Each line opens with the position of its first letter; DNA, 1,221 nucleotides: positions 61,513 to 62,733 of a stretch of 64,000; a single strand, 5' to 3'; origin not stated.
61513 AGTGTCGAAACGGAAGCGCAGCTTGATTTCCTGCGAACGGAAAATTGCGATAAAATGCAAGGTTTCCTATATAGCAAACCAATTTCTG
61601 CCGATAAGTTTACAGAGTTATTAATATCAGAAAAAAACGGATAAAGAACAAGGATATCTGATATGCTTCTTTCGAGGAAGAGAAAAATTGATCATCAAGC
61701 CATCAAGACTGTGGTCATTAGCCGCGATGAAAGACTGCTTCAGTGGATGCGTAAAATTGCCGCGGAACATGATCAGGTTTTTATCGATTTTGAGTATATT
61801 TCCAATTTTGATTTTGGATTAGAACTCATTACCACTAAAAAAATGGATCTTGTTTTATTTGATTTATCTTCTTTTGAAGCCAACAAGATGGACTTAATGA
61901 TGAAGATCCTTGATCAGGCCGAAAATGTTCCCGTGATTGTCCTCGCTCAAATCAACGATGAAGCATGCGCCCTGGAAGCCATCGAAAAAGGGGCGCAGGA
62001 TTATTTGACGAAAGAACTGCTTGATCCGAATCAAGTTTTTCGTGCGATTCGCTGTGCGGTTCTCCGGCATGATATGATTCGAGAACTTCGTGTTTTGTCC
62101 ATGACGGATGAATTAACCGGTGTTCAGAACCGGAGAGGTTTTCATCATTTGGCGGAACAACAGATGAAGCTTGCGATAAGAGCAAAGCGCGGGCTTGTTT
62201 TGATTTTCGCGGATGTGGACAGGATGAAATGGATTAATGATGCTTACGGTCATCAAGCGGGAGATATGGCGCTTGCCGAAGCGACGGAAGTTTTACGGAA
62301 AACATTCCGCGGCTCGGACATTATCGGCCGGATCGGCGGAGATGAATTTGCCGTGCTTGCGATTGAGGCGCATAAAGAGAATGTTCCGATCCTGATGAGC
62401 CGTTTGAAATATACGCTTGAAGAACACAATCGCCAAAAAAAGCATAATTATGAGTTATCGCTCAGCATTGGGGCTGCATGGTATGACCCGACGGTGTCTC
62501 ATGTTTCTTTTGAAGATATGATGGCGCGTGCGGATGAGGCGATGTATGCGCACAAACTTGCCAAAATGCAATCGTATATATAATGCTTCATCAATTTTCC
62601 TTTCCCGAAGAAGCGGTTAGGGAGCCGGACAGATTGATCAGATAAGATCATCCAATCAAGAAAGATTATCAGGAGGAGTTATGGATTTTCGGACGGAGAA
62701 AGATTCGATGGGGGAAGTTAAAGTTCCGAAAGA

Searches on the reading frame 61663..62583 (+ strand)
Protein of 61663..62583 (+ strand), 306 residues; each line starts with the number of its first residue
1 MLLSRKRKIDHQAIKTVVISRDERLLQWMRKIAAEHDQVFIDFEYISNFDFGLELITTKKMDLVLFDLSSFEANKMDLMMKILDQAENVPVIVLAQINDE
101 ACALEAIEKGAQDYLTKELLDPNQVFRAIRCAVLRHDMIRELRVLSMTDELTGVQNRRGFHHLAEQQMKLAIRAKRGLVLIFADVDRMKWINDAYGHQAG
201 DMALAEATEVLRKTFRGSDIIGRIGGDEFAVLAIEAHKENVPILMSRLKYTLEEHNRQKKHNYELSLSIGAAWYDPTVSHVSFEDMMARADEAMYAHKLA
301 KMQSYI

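Call 35: search_protein_families(library=pfam, proteins=[window:61663-62583:+], max_evalue=0.001)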
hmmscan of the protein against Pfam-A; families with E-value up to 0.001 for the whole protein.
window:61663-62583:+ (306 aa): 2 families
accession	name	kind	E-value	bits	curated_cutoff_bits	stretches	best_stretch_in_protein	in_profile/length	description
PF00990.26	GGDEF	-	2e-35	122.4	23.8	1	147-302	2-159/161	Diguanylate cyclase, GGDEF domain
PF00072.30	Response_reg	-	1.3e-09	38.6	30.2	1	27-129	12-110/111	Response regulator receiver domain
